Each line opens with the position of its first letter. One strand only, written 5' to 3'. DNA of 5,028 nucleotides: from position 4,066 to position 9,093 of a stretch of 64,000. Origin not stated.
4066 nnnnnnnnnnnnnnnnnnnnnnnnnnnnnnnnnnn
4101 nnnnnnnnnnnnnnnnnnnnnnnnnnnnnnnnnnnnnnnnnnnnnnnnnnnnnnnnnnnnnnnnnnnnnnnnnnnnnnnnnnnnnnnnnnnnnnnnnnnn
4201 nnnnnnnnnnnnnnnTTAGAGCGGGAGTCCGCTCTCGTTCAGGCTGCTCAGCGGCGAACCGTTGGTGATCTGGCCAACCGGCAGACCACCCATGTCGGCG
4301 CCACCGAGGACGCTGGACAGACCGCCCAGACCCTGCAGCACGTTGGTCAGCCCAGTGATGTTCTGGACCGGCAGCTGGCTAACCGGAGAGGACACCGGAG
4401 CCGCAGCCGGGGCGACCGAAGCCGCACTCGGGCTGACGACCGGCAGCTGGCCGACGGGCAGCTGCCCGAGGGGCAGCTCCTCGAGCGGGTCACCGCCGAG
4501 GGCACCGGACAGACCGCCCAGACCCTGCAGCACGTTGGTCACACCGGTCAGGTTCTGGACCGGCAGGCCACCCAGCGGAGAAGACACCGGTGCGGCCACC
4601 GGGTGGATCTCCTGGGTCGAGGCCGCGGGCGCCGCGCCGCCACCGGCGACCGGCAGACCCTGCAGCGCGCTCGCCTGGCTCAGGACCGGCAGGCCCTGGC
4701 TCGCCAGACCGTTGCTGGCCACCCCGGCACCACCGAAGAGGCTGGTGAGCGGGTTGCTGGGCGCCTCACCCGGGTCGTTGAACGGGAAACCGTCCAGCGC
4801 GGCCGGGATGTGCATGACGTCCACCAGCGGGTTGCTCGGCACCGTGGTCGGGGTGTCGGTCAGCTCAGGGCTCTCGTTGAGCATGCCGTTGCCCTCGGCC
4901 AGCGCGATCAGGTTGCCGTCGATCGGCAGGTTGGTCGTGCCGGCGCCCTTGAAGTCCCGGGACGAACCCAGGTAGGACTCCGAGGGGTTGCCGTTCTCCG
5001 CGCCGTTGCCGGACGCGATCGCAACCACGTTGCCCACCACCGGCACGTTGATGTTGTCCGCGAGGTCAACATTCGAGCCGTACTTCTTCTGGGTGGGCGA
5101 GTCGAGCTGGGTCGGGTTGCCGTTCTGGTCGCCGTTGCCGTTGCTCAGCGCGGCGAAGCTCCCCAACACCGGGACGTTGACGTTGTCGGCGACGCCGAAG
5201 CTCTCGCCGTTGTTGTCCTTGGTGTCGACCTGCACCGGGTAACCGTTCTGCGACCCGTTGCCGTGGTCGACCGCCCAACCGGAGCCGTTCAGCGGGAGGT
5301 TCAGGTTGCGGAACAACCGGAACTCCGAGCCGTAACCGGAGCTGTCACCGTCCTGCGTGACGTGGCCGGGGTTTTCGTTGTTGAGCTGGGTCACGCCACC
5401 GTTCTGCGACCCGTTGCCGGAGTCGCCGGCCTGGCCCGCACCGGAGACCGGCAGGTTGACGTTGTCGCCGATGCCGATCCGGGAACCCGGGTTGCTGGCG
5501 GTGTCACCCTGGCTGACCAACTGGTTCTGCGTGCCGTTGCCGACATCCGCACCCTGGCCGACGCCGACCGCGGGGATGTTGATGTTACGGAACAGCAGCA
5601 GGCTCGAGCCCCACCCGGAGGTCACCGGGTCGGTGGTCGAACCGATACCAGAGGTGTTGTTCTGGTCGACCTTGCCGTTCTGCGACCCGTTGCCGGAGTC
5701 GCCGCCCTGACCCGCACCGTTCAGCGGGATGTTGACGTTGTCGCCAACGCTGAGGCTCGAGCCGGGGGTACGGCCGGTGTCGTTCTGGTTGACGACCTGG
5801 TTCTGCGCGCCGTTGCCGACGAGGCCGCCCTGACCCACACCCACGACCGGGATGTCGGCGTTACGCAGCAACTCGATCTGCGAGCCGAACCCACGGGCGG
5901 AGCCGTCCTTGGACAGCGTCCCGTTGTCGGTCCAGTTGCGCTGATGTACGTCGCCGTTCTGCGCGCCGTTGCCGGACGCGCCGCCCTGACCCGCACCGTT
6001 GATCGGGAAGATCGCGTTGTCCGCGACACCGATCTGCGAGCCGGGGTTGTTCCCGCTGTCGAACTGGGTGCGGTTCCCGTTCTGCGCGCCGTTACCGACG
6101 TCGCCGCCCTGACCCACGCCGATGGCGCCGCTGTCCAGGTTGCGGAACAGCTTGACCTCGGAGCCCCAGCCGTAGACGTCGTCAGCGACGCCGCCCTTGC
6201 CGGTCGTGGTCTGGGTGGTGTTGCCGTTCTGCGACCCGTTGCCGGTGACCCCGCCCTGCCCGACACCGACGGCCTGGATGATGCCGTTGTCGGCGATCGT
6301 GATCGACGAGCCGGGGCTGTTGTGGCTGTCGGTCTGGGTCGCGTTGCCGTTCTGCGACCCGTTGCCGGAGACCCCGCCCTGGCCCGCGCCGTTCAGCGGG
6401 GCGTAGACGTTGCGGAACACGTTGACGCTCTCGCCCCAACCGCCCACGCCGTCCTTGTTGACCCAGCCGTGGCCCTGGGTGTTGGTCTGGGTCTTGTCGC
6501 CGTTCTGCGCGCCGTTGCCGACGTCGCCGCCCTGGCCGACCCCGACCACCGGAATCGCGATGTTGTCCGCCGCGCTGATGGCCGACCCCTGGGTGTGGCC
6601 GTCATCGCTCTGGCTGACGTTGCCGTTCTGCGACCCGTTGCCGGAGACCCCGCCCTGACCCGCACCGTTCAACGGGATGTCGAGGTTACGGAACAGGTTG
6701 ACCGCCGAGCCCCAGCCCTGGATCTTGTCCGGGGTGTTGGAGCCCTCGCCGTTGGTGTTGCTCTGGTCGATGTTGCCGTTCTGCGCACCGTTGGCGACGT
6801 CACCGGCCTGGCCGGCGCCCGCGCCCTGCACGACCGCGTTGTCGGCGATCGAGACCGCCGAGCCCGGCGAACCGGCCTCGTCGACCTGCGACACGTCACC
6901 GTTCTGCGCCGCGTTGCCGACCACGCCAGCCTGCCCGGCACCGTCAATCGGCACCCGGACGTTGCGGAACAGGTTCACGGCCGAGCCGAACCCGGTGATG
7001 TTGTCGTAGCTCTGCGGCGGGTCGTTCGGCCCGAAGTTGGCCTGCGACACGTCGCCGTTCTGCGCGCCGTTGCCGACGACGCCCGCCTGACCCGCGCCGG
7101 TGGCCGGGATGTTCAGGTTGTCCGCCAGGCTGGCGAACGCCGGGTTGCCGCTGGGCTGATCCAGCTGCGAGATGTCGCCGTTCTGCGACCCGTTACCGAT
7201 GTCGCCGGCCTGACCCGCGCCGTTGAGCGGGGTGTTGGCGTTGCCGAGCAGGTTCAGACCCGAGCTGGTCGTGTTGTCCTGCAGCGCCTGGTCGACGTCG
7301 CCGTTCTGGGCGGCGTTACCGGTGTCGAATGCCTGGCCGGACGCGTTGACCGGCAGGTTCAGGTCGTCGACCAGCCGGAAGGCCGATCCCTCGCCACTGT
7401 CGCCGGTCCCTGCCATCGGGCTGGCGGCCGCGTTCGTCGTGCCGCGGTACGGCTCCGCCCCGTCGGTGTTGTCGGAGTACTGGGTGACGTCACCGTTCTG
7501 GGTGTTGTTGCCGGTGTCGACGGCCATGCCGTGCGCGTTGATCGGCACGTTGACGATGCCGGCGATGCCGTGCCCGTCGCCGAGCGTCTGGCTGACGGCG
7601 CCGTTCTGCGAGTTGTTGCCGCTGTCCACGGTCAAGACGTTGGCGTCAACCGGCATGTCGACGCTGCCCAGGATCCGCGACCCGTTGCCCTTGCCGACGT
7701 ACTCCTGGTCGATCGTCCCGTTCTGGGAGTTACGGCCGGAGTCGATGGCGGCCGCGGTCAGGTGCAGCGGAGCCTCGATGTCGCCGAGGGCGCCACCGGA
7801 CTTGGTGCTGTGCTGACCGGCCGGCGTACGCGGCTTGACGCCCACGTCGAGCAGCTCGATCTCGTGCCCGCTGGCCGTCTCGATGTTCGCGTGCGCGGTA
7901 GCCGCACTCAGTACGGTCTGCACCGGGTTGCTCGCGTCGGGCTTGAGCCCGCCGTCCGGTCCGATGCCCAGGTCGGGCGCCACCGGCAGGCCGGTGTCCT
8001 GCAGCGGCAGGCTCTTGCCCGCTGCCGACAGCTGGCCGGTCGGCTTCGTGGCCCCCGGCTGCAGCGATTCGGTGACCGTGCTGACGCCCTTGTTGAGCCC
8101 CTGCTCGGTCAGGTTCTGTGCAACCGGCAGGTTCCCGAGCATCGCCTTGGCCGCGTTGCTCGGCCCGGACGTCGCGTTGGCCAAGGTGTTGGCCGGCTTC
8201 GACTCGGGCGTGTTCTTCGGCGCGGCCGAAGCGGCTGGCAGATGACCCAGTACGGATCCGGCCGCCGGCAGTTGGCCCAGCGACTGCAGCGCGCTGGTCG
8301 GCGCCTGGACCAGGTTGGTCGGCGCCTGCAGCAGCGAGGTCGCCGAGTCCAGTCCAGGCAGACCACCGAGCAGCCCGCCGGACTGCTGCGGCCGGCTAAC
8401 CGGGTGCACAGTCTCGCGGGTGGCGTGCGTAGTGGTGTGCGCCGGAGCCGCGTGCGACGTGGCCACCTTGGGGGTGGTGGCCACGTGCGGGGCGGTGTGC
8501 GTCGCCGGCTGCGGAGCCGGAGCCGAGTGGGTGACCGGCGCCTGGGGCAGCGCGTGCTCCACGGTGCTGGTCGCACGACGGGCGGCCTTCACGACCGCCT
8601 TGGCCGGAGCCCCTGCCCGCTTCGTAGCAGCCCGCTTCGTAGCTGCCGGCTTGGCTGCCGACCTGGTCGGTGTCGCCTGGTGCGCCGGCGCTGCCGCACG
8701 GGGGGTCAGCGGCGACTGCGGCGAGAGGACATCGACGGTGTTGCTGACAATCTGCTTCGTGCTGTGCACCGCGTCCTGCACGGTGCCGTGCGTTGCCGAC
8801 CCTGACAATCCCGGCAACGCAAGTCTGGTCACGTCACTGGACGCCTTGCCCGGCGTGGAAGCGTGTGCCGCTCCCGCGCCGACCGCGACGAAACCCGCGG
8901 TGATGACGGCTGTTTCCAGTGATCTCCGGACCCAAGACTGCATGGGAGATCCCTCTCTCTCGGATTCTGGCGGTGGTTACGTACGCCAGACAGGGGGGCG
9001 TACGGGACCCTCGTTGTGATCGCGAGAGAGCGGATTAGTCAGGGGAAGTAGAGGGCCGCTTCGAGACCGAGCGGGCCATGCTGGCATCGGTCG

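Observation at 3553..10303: Uncharacterised three-gene export operon: Thr/Val-rich exported protein + 1575-aa repeat protein + coupled sortase-F-like gene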

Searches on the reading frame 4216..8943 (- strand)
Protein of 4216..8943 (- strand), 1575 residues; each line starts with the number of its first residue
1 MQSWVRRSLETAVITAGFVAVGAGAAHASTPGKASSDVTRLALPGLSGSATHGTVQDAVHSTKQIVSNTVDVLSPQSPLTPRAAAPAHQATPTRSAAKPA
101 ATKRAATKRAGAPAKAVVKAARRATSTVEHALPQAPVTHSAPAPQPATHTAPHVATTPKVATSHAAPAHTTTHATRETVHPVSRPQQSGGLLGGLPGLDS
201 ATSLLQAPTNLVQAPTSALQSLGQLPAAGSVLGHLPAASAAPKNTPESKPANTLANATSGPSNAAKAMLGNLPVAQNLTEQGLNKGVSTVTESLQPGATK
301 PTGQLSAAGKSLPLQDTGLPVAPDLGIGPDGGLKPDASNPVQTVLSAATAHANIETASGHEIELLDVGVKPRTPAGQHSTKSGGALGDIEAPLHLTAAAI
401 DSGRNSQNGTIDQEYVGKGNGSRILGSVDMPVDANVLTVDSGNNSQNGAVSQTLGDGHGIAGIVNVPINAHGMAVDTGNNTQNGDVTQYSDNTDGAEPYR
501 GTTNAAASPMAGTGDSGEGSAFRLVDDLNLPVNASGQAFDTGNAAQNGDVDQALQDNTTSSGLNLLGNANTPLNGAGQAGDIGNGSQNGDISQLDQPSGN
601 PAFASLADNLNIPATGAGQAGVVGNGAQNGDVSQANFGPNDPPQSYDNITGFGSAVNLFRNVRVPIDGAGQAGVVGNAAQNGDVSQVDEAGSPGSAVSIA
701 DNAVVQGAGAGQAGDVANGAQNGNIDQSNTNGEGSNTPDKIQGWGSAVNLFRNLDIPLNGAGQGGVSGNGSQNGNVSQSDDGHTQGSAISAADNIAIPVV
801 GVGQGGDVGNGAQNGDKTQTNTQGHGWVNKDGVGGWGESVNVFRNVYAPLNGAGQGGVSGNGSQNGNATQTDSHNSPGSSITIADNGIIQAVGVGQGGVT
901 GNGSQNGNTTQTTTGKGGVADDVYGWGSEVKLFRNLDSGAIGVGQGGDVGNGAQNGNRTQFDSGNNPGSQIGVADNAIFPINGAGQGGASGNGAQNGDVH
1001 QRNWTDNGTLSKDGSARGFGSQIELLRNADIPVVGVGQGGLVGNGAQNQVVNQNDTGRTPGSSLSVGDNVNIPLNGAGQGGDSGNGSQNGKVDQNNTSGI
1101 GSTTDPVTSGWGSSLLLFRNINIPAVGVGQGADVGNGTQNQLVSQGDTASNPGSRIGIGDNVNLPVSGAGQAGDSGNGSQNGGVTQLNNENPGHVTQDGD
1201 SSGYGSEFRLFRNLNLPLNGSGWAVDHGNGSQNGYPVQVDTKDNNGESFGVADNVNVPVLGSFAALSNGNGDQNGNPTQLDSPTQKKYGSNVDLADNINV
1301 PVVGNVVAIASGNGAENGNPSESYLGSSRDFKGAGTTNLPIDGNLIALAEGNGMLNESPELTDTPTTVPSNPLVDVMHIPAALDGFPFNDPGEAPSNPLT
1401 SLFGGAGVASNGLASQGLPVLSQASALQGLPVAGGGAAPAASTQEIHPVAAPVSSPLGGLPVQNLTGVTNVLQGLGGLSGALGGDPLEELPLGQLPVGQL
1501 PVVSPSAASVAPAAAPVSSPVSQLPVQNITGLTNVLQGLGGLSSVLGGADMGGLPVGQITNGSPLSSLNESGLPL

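Call 6: search_protein_families(library=pfam, proteins=[window:4216-8943:-], max_evalue=1)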
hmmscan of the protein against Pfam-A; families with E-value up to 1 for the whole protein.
window:4216-8943:- (1575 aa): 0 families

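Call 7: search_protein_families(library=ncbifam, proteins=[window:4216-8943:-], max_evalue=1)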
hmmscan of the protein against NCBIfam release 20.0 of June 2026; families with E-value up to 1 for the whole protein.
window:4216-8943:- (1575 aa): 0 families

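Call 10: find_homologous_proteins(query=window:4216-8943:-)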
Query window:4216-8943:- (1575 aa): 2 proteins with E <= 0.001 among 8000 candidates.
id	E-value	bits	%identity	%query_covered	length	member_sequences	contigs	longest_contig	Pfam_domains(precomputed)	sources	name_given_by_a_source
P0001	1.9e-189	651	39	81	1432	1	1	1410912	-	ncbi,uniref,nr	ncbi:beta strand repeat-containing protein [Fodinicola acaciae]|uniref:beta strand repeat-containing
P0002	3.6e-188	646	41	59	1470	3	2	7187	-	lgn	-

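Call 12: find_encoding_contigs(protein=P0001, flank=10000, max_places=3)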
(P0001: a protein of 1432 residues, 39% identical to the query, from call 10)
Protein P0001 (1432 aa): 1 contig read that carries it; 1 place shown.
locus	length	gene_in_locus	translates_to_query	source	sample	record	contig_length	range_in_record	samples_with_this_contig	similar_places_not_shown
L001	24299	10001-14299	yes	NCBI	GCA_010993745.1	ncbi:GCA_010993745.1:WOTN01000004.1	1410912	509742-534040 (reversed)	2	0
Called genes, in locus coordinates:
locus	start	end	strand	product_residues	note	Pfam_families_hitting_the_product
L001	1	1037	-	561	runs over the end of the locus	-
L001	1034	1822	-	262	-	PF01261:AP_endonuc_2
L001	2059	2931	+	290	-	-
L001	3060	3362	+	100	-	PF01250:Ribosomal_S6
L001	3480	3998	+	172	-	PF00436:SSB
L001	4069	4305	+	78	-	PF01084:Ribosomal_S18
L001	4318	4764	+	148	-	PF01281:Ribosomal_L9_N, PF03948:Ribosomal_L9_C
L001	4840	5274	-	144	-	PF00542:Ribosomal_L12 (weak)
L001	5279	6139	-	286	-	PF00126:HTH_1, PF03466:LysR_substrate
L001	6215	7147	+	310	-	PF00291:PALP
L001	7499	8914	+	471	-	PF00772:DnaB, PF03796:DnaB_C, PF06745:ATPase (faint), PF13481:AAA_25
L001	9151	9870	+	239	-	-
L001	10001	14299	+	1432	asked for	-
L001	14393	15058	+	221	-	-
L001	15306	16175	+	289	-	-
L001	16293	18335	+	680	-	-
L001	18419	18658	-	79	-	-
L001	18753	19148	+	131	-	PF01588:tRNA_bind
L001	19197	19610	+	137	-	PF00376:MerR, PF12728:HTH_17, PF13411:MerR_1 (weak), PF03459:TOBE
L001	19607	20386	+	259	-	PF12974:Phosphonate-bd (faint), PF13531:SBP_bac_11, PF01547:SBP_bac_1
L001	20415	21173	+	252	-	PF00528:BPD_transp_1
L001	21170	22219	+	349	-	PF00005:ABC_tran, PF13304:AAA_21 (faint), PF03459:TOBE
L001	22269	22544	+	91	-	-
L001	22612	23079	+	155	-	PF01967:MoaC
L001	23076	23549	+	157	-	PF00994:MoCF_biosynth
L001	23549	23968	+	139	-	PF02391:MoaE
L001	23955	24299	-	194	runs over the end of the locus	PF00583:Acetyltransf_1, PF13673:Acetyltransf_10, PF13508:Acetyltransf_7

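Call 13: find_encoding_contigs(protein=P0002, flank=10000, max_places=3)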
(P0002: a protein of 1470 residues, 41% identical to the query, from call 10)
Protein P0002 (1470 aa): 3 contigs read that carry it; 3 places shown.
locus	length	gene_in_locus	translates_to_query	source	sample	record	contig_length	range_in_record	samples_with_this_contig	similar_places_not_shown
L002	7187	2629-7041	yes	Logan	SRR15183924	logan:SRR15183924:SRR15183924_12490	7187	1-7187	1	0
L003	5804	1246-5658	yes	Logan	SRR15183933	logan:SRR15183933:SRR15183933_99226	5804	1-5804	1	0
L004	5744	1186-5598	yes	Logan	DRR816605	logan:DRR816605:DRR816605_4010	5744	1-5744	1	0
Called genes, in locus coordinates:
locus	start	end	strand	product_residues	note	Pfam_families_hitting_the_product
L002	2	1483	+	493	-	?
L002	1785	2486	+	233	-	-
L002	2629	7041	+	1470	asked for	-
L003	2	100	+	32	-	?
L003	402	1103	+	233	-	-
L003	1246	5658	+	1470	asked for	-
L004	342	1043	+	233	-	-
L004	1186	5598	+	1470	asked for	-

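Call 37: find_related_loci(query=A7, collection=genome_contigs, flank=8000)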
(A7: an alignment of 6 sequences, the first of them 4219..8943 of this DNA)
Query A7 (1575 aa) in genome_contigs; peptide patterns used: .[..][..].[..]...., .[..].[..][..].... (x = any residue, [..] = any of these).
92 stretches matched a pattern; 3 encode a relative of the query (tblastn E <= 1e-3); 3 distinct loci.
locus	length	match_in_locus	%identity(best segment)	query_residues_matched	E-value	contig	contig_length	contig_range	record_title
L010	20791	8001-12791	66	1-1575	0e+0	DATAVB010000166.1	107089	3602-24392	MAG TPA_asm: Mycobacteriales bacterium isolate SMAG_U5588 k141_2044985, whole genome shotgun sequence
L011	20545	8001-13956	44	4-1388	2e-86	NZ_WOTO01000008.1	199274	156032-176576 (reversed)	Fodinicola feengrottensis strain HKI 0501 8, whole genome shotgun sequence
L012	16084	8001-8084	61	1-28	5e-6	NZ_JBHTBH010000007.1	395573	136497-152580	Marinactinospora rubrisoli strain CGMCC 4.7382 GCM70025295_31, whole genome shotgun sequence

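Call 78: search_protein_families(library=pfam, proteins=[L012:5562-6587:+, L001:15252-16175:+, L001:9094-9870:+, L012:8001-9629:+, L001:16293-18335:+, L001:14393-15058:+], max_evalue=0.1)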
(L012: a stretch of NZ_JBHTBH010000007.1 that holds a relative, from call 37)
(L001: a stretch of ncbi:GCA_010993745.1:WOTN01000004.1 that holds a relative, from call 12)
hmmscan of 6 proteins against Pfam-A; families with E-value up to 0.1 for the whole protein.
L012:5562-6587:+ (341 aa): 0 families

L001:15252-16175:+ (307 aa): 0 families

L001:9094-9870:+ (258 aa): 0 families

L012:8001-9629:+ (542 aa): 1 family
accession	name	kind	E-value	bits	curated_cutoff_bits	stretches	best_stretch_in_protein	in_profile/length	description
PF03777.18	ChpA-C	-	7.4e-14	51.8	21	3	88-126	15-53/57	ChpA-C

L001:16293-18335:+ (680 aa): 1 family
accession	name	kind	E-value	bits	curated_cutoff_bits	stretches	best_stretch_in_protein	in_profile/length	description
PF03777.18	ChpA-C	-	1.9e-67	223.4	21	10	239-281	5-47/57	ChpA-C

L001:14393-15058:+ (221 aa): 4 families
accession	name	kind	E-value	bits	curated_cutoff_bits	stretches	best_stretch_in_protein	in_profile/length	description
PF08242.18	Methyltransf_12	-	0.0012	20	30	1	59-160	1-96/98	Methyltransferase domain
PF13649.12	Methyltransf_25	-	0.0021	19.1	27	1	59-156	2-93/97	Methyltransferase domain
PF00398.26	RrnaAD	-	0.0023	17.5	24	1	57-106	33-79/263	Ribosomal RNA adenine dimethylase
PF13489.12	Methyltransf_23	-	0.025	14.7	27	1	40-89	6-57/164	Methyltransferase domain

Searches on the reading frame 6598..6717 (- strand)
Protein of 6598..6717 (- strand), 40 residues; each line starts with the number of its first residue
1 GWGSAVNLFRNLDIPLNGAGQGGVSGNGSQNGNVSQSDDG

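Call 33: search_protein_representatives(alignment_id=A2)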
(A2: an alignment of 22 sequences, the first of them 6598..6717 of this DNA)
Query: 22 sequences, 40 profile positions. Proteins with E-value up to 0.001 (for the whole library): 12; up to 1e-10: 10; up to 1e-30: 3. The best 12 are listed.
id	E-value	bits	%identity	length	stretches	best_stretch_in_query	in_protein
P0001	1.0e-182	607.8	-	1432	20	1-38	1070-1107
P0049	3.0e-140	471.8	-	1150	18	1-39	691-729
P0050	2.9e-39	148.6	-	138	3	1-39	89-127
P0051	3.8e-29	116.2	-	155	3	1-40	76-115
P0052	5.6e-29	115.7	-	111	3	2-40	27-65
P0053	2.3e-28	113.8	-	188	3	1-38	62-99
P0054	7.7e-28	112.1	-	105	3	1-39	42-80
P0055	1.8e-27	110.9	-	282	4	4-38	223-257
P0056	4.2e-21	90.5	-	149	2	6-39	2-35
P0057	1.7e-20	88.6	-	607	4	2-38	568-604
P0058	3.5e-08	49.2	-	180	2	1-39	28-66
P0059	4.3e-04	36.1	-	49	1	1-25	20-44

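Call 98: find_encoding_contigs(protein=P0049, flank=8000, max_places=2)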
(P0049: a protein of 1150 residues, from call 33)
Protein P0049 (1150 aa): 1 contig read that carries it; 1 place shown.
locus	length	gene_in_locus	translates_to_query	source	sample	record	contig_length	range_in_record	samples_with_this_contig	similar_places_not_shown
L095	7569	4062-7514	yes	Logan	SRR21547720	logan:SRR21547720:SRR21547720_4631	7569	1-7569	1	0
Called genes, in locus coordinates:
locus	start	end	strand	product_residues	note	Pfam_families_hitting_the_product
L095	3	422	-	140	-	?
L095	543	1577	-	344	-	-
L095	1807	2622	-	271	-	PF13489:Methyltransf_23, PF13847:Methyltransf_31 (weak), PF08241:Methyltransf_11, PF08242:Methyltransf_12, PF13649:Methyltransf_25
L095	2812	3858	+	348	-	-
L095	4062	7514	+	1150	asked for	-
